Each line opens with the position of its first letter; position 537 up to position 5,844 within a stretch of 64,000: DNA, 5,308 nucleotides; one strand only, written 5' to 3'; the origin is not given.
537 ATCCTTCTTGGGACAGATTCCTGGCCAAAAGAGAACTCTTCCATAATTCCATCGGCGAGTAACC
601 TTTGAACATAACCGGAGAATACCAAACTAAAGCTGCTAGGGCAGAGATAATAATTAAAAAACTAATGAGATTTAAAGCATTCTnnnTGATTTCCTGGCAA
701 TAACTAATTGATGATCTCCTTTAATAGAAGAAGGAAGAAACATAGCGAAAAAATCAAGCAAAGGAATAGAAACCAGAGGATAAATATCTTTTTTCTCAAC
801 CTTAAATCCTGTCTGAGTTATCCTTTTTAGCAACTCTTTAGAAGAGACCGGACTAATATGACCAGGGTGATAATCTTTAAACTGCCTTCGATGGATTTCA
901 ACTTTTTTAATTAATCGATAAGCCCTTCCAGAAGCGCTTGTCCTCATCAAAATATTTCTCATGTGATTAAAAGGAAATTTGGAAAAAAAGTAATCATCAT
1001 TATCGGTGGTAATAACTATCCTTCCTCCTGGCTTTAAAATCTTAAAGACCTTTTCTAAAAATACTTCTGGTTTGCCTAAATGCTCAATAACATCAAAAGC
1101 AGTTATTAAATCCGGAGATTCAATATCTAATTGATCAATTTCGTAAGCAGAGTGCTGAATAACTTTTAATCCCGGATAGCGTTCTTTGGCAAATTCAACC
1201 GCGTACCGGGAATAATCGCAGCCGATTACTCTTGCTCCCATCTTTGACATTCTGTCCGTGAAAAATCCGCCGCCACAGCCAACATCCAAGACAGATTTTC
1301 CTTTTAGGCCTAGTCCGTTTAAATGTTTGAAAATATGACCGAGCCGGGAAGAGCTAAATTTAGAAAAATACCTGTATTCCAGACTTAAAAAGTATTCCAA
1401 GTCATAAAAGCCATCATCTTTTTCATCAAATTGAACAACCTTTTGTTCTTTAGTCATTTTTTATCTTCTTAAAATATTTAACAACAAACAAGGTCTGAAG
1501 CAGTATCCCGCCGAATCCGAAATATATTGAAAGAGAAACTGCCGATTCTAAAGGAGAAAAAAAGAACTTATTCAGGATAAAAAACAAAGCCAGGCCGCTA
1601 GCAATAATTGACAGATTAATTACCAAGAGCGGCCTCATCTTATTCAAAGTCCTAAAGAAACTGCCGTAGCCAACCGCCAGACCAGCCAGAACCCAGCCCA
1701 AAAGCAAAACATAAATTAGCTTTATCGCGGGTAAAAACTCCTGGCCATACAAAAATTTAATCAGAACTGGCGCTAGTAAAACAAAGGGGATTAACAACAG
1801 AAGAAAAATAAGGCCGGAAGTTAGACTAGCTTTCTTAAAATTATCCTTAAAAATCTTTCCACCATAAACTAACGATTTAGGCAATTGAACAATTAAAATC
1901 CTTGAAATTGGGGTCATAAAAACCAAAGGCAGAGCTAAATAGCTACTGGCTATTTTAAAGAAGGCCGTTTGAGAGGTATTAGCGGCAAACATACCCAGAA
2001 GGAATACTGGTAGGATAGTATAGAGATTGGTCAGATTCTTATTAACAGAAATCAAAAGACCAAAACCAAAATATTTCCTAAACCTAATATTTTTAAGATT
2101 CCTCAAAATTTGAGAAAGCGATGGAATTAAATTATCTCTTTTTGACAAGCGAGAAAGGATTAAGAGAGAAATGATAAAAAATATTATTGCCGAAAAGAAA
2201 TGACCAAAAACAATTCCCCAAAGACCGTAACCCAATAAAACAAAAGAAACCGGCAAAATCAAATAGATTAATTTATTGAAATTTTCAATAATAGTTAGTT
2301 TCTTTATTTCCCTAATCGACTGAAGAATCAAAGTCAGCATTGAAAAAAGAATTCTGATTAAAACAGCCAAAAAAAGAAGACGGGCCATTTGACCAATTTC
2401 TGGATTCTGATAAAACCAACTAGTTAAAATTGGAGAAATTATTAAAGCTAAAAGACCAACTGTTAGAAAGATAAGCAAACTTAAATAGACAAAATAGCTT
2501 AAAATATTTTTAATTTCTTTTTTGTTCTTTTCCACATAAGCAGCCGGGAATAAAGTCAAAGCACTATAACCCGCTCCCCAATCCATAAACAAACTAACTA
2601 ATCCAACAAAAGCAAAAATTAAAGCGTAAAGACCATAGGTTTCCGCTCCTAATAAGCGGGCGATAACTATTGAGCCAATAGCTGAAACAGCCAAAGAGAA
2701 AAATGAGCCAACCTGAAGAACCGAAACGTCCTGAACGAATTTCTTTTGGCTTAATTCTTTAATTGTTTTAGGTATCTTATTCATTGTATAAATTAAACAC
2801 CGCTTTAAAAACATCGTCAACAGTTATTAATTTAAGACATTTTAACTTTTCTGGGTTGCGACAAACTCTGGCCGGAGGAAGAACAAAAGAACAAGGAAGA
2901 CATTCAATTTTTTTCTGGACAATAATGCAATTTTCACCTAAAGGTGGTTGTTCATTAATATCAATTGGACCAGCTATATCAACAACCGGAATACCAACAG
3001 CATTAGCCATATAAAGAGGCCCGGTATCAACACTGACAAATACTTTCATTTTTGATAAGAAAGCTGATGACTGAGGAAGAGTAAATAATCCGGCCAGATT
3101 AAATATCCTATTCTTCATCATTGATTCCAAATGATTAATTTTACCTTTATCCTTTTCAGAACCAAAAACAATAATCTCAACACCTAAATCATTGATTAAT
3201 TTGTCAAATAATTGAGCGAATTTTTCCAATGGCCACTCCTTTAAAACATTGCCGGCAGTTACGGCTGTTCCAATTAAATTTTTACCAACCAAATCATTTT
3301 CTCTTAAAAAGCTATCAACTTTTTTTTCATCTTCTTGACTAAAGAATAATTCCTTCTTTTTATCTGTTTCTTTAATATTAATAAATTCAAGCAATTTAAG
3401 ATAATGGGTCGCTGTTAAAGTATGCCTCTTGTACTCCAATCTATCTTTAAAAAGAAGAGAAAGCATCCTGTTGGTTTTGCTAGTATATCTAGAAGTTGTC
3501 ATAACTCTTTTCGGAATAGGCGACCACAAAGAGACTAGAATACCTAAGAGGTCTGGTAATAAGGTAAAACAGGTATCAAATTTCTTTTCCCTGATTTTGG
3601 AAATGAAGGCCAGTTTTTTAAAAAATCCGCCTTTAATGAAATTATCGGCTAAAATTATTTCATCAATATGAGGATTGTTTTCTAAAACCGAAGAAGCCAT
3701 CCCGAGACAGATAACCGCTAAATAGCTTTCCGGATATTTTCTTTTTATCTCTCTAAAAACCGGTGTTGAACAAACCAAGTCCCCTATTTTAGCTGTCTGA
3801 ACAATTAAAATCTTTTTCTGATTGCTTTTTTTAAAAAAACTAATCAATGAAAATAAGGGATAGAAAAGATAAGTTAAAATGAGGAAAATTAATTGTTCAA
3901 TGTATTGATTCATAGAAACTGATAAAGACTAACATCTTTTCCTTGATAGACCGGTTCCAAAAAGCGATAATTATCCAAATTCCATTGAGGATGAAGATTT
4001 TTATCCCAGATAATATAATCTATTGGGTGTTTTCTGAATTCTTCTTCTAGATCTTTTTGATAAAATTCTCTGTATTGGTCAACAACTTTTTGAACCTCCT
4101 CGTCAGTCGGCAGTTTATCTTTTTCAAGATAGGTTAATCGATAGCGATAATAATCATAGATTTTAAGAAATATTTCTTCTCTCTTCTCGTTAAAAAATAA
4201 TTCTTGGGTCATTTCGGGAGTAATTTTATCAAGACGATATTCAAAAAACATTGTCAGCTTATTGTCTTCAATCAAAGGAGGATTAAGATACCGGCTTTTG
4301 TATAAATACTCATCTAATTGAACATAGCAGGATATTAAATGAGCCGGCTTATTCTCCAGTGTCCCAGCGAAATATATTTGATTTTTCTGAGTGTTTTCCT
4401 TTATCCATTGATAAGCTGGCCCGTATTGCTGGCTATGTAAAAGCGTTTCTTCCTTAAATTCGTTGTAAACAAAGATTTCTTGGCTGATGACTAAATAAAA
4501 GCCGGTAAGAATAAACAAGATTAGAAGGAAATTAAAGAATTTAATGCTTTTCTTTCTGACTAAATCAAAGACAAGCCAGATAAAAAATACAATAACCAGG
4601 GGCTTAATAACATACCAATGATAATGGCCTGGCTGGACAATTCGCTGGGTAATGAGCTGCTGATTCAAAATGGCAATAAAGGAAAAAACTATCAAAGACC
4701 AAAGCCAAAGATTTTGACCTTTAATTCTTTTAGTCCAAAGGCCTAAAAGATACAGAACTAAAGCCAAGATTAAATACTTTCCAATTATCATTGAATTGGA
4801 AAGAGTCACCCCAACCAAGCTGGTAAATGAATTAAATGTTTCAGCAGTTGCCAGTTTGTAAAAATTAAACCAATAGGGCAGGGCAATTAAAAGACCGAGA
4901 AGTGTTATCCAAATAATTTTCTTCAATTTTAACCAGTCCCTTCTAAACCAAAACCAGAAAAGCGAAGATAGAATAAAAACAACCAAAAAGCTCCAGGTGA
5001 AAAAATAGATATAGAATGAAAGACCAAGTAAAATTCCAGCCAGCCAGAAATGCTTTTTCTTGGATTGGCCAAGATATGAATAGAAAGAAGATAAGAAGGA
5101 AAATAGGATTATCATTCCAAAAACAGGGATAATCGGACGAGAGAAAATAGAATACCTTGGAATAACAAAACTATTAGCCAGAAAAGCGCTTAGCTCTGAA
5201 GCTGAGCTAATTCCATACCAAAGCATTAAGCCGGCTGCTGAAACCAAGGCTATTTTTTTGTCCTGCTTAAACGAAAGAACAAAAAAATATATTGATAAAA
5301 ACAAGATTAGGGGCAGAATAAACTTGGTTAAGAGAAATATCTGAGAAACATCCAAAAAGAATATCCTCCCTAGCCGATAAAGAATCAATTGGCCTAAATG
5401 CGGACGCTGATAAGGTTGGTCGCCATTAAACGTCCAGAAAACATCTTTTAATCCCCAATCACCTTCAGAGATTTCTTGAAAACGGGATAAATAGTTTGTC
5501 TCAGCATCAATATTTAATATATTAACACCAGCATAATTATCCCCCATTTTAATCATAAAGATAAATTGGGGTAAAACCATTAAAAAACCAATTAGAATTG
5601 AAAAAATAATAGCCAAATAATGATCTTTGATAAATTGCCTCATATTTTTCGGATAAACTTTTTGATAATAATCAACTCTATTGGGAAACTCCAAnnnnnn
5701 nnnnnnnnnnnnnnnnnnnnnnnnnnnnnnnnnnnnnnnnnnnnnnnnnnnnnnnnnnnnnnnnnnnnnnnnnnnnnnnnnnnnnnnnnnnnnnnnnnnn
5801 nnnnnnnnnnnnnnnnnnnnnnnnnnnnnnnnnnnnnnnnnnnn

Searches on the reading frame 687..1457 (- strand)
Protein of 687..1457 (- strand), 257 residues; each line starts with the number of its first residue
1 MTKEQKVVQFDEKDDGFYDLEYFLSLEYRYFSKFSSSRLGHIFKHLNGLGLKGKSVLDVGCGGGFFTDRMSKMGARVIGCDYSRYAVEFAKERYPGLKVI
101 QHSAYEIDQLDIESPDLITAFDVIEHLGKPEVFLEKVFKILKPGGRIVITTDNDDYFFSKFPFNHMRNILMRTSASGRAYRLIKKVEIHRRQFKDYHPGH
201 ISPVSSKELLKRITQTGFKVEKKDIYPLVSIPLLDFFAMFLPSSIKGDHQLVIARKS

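Call 7: search_protein_families(library=pfam, proteins=[window:687-1457:-])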
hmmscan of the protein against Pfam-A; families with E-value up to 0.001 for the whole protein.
window:687-1457:- (257 aa): 14 families
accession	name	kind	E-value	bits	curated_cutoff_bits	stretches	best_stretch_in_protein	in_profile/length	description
PF13489.12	Methyltransf_23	-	6.7e-21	75.2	27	1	48-222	18-163/164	Methyltransferase domain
PF08241.18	Methyltransf_11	-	4.6e-20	72.5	21.2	1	57-149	1-95/95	Methyltransferase domain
PF08242.18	Methyltransf_12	-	2.3e-19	70.3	30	1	57-147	1-98/98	Methyltransferase domain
PF13847.12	Methyltransf_31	-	1.6e-17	64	27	1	52-165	3-114/145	Methyltransferase domain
PF13649.12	Methyltransf_25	-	1.8e-16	61.1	27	1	56-145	1-97/97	Methyltransferase domain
PF02353.26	CMAS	-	2.1e-08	34.3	27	1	49-151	58-166/273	Mycolic acid cyclopropane synthetase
PF08003.17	Methyltransf_9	-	4.4e-08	32.9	23.8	1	41-172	106-245/315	Protein of unknown function (DUF1698)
PF01209.24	Ubie_methyltran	-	1.2e-05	25.3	20.1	1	50-154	45-157/233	ubiE/COQ5 methyltransferase family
PF06325.19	PrmA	-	2.1e-05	24.6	22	1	45-148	154-257/296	Ribosomal protein L11 methyltransferase (PrmA)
PF05219.18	DREV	-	4.1e-05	23.3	26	1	48-150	90-187/265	DREV methyltransferase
PF05401.17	NodS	-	7.7e-05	23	24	1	33-148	25-143/201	Nodulation protein S (NodS)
PF01728.25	FtsJ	-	9.7e-05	22.8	24.1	1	41-118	11-81/181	FtsJ-like methyltransferase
PF05175.20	MTS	-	0.0003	20.9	23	1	52-100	31-81/170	Methyltransferase small domain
PF01135.25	PCMT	-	0.00089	19.5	20.3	0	52-152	73-174/210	Protein-L-isoaspartate(D-aspartate) O-methyltransferase (PCMT)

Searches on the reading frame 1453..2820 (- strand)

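Call 7: search_protein_families(library=pfam, proteins=[window:1453-2820:-])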
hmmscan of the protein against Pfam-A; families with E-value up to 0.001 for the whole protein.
window:1453-2820:- (456 aa): 3 families
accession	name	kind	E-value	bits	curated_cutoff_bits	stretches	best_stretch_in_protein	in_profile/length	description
PF01943.22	Polysacc_synt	-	1.3e-20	74.4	28.2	1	29-306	2-262/274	Polysaccharide biosynthesis protein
PF13440.11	Polysacc_synt_3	-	1.4e-20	74.1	23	1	52-366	1-292/293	Polysaccharide biosynthesis protein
PF01554.23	MatE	-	9.5e-06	25.8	24.9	1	39-169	6-134/161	MatE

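Call 16: search_protein_families(library=ncbifam, proteins=[window:1453-2820:-], max_evalue=0.01)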
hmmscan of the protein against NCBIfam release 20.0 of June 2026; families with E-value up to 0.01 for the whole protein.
window:1453-2820:- (456 aa): 4 families
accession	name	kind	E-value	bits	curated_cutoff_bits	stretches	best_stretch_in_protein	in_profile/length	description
NF007773.0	PRK10459.1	equivalog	1e-06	28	273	1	44-374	23-332/492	MOP flippase family protein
TIGR02900.1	spore_V_B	equivalog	0.0014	17.5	372.3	1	28-417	1-402/488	stage V sporulation protein B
NF058658.1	Oglyco_Wzx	exception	0.0019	17.3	720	1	50-245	32-210/478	O-glycosylation flippase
NF047674.1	TeichurnBiosyTuaB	equivalog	0.01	14.9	580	0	52-447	32-409/469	teichuronic acid biosynthesis protein TuaB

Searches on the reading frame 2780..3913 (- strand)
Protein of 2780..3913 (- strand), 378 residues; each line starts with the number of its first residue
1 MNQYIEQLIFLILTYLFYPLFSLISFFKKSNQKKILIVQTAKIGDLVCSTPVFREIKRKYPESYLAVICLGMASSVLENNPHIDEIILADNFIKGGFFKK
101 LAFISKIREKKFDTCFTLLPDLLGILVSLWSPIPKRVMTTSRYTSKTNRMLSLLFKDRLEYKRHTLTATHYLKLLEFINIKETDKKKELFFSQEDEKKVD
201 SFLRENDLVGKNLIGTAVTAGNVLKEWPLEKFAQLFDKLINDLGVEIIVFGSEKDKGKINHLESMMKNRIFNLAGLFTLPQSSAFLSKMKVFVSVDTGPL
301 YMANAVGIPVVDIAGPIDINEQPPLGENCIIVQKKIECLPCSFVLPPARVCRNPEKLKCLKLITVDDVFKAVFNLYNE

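Call 7: search_protein_families(library=pfam, proteins=[window:2780-3913:-])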
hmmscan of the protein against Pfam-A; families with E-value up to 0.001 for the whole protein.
window:2780-3913:- (378 aa): 1 family
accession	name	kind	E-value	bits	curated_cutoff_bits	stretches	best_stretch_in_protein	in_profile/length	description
PF01075.23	Glyco_transf_9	-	4e-25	89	22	1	102-341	3-236/247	Glycosyltransferase family 9 (heptosyltransferase)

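Call 55: search_protein_families(library=ncbifam, proteins=[window:2780-3913:-], max_evalue=0.00001)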
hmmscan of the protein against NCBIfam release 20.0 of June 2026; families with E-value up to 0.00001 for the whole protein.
window:2780-3913:- (378 aa): 5 families
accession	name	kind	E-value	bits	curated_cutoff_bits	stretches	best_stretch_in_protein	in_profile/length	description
TIGR02195.1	heptsyl_trn_II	equivalog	2e-33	115.9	134.6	1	34-375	1-337/339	lipopolysaccharide heptosyltransferase II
TIGR02201.1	heptsyl_trn_III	equivalog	3.6e-27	95.3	170.2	1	34-372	1-339/344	putative lipopolysaccharide heptosyltransferase III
NF007742.0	PRK10422.1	equivalog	1.1e-23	83.7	467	1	31-330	4-304/352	lipopolysaccharide core heptosyltransferase RfaQ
NF008162.0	PRK10916.1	equivalog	1.9e-20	73.4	569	1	34-332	2-305/348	ADP-heptose--LPS heptosyltransferase RfaF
TIGR02193.1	heptsyl_trn_I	equivalog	2.9e-17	62.9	185.3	1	34-326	1-293/320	lipopolysaccharide heptosyltransferase I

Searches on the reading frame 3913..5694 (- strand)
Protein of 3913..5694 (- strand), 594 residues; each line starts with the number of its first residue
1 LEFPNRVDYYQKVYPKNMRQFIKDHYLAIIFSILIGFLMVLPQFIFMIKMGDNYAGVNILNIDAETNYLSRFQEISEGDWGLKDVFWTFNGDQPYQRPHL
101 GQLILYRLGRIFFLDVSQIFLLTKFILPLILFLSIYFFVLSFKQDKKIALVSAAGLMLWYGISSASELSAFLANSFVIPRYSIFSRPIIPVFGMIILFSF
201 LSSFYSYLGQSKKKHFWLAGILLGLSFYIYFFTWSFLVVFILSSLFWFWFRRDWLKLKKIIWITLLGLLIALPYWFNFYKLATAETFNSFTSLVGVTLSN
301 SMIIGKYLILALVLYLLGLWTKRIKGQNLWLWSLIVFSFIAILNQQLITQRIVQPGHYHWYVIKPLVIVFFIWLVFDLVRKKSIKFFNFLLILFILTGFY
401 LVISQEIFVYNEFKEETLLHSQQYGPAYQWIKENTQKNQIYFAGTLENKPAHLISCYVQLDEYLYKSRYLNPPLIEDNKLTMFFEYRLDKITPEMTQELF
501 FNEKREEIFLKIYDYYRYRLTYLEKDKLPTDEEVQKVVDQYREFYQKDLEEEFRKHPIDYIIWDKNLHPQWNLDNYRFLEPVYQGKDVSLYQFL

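Call 7: search_protein_families(library=pfam, proteins=[window:3913-5694:-])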
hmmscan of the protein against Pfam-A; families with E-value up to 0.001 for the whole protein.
window:3913-5694:- (594 aa): 0 families

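Call 16: search_protein_families(library=ncbifam, proteins=[window:3913-5694:-], max_evalue=0.01)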
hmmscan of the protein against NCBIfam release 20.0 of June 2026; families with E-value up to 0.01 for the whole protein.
window:3913-5694:- (594 aa): 0 families

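Call 37: search_protein_families(library=pfam, proteins=[window:3913-5694:-], max_evalue=5)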
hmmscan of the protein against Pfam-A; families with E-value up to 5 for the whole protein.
window:3913-5694:- (594 aa): 0 families

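Call 91: find_homologous_proteins(query=window:3913-5694:-)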
Query window:3913-5694:- (594 aa): 21 proteins with E <= 0.001 among 8000 candidates.
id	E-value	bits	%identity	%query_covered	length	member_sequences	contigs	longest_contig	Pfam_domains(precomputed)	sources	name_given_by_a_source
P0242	0.0e+0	1289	100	97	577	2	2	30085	-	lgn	-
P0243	4.3e-223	761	58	97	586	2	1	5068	-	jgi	-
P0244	5.3e-222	757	58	97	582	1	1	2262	-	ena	-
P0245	5.1e-221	754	57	97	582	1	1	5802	-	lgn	-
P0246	7.6e-216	737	56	97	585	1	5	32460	-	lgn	-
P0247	9.4e-213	727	57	97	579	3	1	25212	-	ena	-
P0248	2.0e-209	716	55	97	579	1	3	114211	-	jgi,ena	-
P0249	1.0e-207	710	57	97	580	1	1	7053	-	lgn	-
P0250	1.6e-206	706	55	97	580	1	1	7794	-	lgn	-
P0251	7.8e-194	664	50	97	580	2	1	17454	-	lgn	-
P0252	2.5e-192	659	53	94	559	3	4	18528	-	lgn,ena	-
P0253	4.4e-82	295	33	97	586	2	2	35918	-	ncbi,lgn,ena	ncbi:MAG: hypothetical protein AAB620_00190 [Patescibacteria group bacterium]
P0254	1.3e-78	284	33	96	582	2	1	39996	-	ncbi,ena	-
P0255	8.8e-75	271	30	97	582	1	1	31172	-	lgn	-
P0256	1.0e-69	254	30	97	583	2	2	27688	-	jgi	-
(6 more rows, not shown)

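Call 94: search_solved_structures(query=A5, max_evalue=10)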
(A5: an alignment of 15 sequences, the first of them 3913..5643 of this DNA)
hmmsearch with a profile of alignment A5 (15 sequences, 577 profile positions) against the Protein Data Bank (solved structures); distinct sequences matched with E-value up to 10: 0.
